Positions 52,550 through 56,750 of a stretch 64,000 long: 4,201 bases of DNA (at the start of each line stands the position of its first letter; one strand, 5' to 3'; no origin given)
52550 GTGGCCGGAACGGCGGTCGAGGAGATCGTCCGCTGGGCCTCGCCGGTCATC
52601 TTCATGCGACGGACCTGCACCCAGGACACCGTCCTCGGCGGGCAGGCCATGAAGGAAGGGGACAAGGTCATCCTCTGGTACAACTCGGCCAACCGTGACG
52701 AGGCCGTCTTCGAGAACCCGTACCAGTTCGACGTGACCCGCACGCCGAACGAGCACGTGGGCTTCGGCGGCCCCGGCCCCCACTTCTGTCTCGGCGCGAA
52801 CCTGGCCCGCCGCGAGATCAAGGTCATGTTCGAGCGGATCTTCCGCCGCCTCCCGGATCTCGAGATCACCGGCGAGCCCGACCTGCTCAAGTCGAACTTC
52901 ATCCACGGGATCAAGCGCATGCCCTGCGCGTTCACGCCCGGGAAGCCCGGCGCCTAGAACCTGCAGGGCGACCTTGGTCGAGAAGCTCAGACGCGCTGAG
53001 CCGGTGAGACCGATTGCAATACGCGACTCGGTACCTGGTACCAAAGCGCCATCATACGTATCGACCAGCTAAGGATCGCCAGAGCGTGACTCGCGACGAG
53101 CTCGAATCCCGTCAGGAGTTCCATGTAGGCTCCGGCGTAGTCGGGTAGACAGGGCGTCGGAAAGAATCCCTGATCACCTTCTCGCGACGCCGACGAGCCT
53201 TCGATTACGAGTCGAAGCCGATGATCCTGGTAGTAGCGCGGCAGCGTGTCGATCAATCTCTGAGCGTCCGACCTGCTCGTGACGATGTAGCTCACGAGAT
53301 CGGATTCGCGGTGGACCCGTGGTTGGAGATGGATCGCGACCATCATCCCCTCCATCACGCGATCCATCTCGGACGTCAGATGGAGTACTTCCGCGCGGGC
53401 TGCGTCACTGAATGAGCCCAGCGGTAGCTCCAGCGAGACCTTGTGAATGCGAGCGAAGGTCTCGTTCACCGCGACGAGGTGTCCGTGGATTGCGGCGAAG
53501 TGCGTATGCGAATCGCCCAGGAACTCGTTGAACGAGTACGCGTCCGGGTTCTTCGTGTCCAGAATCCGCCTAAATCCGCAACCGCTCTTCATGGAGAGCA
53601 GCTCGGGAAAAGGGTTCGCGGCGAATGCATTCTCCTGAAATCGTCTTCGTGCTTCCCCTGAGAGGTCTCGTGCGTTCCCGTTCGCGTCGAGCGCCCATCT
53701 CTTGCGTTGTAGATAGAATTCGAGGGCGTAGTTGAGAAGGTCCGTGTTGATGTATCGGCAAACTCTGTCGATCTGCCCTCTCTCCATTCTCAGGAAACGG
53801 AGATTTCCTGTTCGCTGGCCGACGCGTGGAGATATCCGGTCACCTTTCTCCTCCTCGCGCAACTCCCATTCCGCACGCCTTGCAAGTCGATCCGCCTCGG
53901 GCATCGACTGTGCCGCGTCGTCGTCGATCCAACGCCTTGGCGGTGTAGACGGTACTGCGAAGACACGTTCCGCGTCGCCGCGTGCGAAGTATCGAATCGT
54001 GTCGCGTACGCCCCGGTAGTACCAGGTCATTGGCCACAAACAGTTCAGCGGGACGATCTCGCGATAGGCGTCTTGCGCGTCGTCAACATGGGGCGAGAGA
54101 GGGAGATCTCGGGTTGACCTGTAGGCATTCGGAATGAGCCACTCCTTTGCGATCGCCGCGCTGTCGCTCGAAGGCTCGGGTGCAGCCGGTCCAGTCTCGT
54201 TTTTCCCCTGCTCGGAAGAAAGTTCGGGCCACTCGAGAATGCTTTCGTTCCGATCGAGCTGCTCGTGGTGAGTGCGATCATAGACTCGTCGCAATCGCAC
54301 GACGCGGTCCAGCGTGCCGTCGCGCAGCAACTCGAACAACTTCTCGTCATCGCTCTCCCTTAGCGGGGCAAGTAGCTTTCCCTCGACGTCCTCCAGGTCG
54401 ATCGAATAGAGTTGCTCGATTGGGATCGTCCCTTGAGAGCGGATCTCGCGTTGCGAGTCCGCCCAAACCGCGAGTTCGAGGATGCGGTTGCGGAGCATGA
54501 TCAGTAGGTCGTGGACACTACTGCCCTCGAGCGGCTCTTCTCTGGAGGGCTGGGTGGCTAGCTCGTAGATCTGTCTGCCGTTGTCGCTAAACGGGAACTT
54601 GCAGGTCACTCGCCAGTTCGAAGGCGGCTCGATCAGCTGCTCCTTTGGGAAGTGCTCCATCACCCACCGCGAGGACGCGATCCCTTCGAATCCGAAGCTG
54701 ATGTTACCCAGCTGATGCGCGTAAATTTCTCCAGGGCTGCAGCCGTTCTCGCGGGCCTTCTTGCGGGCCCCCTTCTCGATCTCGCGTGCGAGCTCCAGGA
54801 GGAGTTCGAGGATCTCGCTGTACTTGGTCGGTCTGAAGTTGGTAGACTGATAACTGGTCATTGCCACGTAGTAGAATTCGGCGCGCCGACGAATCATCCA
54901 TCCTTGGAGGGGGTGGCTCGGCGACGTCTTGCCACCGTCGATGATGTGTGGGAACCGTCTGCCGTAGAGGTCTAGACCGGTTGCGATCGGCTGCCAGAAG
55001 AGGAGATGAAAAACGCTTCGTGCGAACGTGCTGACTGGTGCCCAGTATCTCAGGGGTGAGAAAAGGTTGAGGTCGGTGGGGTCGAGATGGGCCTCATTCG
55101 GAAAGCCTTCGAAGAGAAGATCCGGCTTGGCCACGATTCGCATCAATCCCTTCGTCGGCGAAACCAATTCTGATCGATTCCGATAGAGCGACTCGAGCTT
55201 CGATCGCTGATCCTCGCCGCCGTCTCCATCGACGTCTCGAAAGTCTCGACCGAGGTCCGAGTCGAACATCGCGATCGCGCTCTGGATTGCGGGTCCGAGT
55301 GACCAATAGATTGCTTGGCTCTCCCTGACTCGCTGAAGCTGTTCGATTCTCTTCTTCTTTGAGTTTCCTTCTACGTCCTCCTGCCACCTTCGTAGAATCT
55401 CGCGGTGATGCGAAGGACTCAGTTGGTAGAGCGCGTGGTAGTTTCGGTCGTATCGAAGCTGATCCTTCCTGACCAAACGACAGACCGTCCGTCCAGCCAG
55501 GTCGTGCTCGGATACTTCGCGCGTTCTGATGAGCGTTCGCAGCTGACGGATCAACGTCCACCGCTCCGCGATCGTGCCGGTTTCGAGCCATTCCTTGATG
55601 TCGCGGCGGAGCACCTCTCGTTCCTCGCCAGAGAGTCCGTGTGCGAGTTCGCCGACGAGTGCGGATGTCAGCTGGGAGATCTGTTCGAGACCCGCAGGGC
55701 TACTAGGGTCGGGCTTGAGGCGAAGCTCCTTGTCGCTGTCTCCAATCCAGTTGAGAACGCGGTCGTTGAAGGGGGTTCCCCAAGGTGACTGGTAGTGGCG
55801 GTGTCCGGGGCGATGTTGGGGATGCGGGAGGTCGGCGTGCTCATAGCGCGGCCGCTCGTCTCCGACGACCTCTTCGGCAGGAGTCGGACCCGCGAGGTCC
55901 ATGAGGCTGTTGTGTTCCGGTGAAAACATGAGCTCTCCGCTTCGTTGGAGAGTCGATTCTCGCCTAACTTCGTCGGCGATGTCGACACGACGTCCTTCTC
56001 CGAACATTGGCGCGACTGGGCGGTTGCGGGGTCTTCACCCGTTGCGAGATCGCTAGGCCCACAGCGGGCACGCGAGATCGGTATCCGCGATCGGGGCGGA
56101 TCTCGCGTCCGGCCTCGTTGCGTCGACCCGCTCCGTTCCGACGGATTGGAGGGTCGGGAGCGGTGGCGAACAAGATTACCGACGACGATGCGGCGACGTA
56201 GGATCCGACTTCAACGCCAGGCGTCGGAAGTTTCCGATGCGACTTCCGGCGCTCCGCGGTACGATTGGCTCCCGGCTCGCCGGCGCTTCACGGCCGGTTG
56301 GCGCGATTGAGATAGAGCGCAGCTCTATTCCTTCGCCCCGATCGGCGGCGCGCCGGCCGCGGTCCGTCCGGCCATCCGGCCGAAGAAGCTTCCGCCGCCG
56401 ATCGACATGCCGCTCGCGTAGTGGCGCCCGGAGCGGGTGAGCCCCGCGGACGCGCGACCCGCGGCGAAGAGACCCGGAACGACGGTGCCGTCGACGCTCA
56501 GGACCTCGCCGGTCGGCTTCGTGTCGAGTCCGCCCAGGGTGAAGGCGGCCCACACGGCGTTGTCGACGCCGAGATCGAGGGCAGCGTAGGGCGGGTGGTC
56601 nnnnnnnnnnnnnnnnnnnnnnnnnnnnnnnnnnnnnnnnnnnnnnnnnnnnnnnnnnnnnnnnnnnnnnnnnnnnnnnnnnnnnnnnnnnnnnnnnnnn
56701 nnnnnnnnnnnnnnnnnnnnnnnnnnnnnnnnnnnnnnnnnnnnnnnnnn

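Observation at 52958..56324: Lower-GC island carrying a single 1006-aa ORF of unrecognisable family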

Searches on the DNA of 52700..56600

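Call 76: search_rna_families(source=window, start=52700, end=56600, threshold=evalue, max_evalue=1)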
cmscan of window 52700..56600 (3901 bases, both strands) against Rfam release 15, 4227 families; matches with E-value up to 1: 1.
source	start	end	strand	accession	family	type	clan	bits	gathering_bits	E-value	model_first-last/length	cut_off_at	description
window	55192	55261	-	RF01688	Actino-pnp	Cis-reg;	-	24.1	47.7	0.068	1-63/63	no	Actino-pnp RNA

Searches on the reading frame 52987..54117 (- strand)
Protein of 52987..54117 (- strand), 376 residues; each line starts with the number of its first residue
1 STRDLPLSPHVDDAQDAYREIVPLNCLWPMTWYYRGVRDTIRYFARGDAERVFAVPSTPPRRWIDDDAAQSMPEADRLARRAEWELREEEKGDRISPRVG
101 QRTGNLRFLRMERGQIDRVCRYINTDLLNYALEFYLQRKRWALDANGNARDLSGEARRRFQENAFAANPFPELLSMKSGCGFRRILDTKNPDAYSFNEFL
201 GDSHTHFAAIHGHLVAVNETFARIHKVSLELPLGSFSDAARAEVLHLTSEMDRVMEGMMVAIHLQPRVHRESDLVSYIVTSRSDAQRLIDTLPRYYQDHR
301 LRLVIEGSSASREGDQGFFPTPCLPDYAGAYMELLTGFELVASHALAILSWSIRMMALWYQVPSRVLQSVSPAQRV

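Call 68: find_homologous_proteins(query=A4, max_evalue=0.01)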
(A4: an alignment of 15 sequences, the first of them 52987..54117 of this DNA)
Query A4 (15 sequences) (376 aa, profile of the alignment): 4 proteins with E <= 0.01 among 8000 candidates.
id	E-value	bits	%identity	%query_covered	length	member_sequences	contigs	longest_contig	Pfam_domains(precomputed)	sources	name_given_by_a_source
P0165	2.1e-140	486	32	94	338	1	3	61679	-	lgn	-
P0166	4.0e-136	472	32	97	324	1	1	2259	-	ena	-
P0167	2.7e-132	459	37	99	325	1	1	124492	-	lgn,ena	-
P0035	2.2e-86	308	28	69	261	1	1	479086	-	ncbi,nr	ncbi:MAG: hypothetical protein IPK26_16750 [Planctomycetes bacterium]|nr:hypothetical protein [Planc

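Call 69: find_encoding_contigs(protein=P0167, flank=10000, max_places=2)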
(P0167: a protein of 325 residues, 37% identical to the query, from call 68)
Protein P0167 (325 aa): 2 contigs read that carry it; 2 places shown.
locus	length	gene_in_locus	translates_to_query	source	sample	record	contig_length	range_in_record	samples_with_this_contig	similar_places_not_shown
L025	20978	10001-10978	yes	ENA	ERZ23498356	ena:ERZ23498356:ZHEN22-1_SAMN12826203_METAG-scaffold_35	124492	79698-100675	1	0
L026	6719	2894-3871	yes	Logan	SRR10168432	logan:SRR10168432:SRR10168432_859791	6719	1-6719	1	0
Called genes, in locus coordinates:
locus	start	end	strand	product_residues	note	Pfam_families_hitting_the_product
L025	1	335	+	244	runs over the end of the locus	PF12697:Abhydrolase_6 (weak), PF00326:Peptidase_S9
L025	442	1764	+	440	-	PF00578:AhpC-TSA, PF08534:Redoxin, PF00085:Thioredoxin (weak), PF13905:Thioredoxin_8 (faint)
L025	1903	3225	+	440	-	PF00578:AhpC-TSA, PF08534:Redoxin, PF00085:Thioredoxin (faint), PF13905:Thioredoxin_8 (faint)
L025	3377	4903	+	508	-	PF00578:AhpC-TSA, PF08534:Redoxin, PF00085:Thioredoxin (faint), PF13098:Thioredoxin_2 (weak), PF13905:Thioredoxin_8 (faint)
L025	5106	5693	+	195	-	-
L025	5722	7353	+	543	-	PF01145:Band_7, PF15975:Flot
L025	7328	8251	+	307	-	-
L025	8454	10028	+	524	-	-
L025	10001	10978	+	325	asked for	-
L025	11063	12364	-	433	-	PF00903:Glyoxalase, PF13669:Glyoxalase_4 (faint), PF18029:Glyoxalase_6, PF22677:Ble-like_N, PF00903:Glyoxalase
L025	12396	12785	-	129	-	PF00903:Glyoxalase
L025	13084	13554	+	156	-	PF01638:HxlR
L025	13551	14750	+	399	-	PF00291:PALP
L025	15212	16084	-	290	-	-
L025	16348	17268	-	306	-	PF22000:DUF6929 (faint), PF12275:DUF3616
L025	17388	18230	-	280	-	PF01569:PAP2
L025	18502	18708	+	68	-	-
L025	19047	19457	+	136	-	-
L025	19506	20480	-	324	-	PF02095:Extensin_1, PF01135:PCMT, PF13489:Methyltransf_23 (weak), PF08241:Methyltransf_11 (weak), PF13649:Methyltransf_25, PF13847:Methyltransf_31 (weak)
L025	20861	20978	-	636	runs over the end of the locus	-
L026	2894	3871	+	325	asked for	-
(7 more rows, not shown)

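Call 70: find_encoding_contigs(protein=P0165, flank=10000, max_places=2)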
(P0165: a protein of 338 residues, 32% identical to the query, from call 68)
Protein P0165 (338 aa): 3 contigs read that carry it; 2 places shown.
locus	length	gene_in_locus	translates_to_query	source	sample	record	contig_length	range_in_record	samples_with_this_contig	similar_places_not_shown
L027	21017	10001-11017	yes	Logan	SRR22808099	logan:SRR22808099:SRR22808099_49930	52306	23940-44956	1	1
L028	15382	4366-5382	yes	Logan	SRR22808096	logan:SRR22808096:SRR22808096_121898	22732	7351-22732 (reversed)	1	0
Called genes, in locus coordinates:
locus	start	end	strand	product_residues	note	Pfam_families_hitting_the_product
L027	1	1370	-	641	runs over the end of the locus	PF07607:DUF1570 (faint), PF13485:Peptidase_MA_2 (weak), PF14559:TPR_19 (faint), PF07719:TPR_2 (faint)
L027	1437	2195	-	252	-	PF01182:Glucosamine_iso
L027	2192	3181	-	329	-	PF02685:Glucokinase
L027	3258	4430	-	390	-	PF10128:OpcA_G6PD_assem, PF20171:OpcA_G6PD_C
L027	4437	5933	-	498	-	PF00479:G6PD_N, PF02781:G6PD_C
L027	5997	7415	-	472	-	PF03446:NAD_binding_2, PF00393:6PGD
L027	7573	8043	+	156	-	-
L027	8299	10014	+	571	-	-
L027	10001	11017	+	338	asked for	-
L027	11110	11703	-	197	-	-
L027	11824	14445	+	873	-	PF00270:DEAD, PF04851:ResIII (weak), PF00271:Helicase_C, PF16124:RecQ_Zn_bind, PF09382:RQC, PF14493:HTH_40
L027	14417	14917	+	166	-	-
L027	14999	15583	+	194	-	PF04525:LOR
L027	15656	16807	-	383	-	PF04055:Radical_SAM, PF19288:CofH_C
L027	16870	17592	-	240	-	PF02621:VitK2_biosynth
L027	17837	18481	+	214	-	PF04199:Cyclase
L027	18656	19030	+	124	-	PF01035:DNA_binding_1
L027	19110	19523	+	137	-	PF01906:YbjQ_1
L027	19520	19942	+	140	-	PF14539:DUF4442 (weak), PF13622:4HBT_3, PF03061:4HBT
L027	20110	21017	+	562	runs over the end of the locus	PF01590:GAF, PF13185:GAF_2, PF13492:GAF_3 (weak), PF00990:GGDEF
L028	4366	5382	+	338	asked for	-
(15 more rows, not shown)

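Call 74: search_solved_structures(query=A4, max_evalue=10, show_alignments=2)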
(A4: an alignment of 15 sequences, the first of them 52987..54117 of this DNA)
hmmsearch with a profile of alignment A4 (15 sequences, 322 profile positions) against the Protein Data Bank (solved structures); distinct sequences matched with E-value up to 10: 9.
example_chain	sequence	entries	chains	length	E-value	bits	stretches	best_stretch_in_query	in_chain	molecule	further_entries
1ttx_A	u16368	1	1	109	0.0027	20.2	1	46-104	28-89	Oncomodulin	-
9kf8_A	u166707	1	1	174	0.02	17.3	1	63-161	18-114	Ferritin light chain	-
1omd_A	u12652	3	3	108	0.021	17.3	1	46-104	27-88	ONCOMODULIN | RAT ONCOMODULIN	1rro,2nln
9kfa_A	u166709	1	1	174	0.034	16.6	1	63-161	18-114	Ferritin light chain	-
9kf5_A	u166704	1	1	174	0.15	14.5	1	63-161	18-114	Ferritin light chain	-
9kf9_A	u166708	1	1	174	0.16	14.4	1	63-161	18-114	Ferritin light chain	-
3af9_X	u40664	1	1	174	0.24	13.8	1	63-161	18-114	Ferritin light chain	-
1bg7_A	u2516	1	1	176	0.29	13.6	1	64-163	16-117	FERRITIN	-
2za8_A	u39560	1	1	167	1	11.7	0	64-126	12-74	Ferritin light chain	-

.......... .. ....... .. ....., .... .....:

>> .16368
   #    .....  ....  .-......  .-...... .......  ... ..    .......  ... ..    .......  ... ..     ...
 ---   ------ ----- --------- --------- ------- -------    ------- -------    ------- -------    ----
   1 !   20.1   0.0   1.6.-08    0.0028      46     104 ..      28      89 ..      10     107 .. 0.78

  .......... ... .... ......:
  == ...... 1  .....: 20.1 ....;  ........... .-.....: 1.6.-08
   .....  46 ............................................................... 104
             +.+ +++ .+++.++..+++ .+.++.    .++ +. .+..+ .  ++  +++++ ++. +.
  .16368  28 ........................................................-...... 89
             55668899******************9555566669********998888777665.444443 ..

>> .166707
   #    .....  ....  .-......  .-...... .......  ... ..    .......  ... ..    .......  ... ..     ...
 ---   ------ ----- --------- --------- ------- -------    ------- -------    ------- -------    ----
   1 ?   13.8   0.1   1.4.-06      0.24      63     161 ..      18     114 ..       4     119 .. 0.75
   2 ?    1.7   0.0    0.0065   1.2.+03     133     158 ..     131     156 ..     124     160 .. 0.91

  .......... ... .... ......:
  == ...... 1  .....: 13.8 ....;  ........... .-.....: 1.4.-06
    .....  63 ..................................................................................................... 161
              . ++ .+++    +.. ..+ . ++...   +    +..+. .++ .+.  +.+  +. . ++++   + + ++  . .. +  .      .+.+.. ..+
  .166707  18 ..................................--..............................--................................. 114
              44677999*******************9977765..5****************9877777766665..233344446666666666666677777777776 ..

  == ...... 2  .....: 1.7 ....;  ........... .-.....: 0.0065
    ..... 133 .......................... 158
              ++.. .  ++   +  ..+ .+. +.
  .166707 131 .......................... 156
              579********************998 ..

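Call 87: find_related_loci(query=A4, collection=viral_contigs, flank=8000)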
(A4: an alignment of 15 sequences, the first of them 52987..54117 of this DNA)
Query A4 (376 aa) in viral_contigs; peptide patterns used: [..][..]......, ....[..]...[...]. (x = any residue, [..] = any of these).
38 stretches matched a pattern, but none encodes a relative of the query by tblastn (E <= 1e-3).

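Call 98: search_protein_families(library=pfam, proteins=[L025:7328-8251:+, L027:7573-8043:+, L027:11110-11703:-, L025:5106-5693:+], max_evalue=0.01)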
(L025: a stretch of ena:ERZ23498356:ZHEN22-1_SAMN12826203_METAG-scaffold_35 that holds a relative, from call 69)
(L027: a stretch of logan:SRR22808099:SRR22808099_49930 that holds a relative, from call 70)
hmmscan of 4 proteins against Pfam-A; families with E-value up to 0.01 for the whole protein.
L025:7328-8251:+ (307 aa): 0 families

L027:7573-8043:+ (156 aa): 4 families
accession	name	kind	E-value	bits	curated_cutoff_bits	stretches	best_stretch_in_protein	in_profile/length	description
PF13240.11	Zn_Ribbon_1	-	0.00047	20.3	25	1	2-22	1-21/23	zinc-ribbon domain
PF14803.11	Zn_ribbon_Nudix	-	0.0045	17.3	25.6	0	2-11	2-11/34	Nudix N-terminal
PF12773.13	DZR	-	0.0085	16.7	27.3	0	3-21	27-45/45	Double zinc ribbon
PF13248.11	Zn_ribbon_3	-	0.0086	16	27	0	3-23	5-25/26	zinc-ribbon domain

L027:11110-11703:- (197 aa): 0 families

L025:5106-5693:+ (195 aa): 1 family
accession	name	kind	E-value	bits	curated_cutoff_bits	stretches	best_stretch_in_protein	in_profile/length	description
PF01957.25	NfeD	-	0.0089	16.7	29.1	0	133-186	5-50/57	NfeD-like C-terminal, partner-binding domain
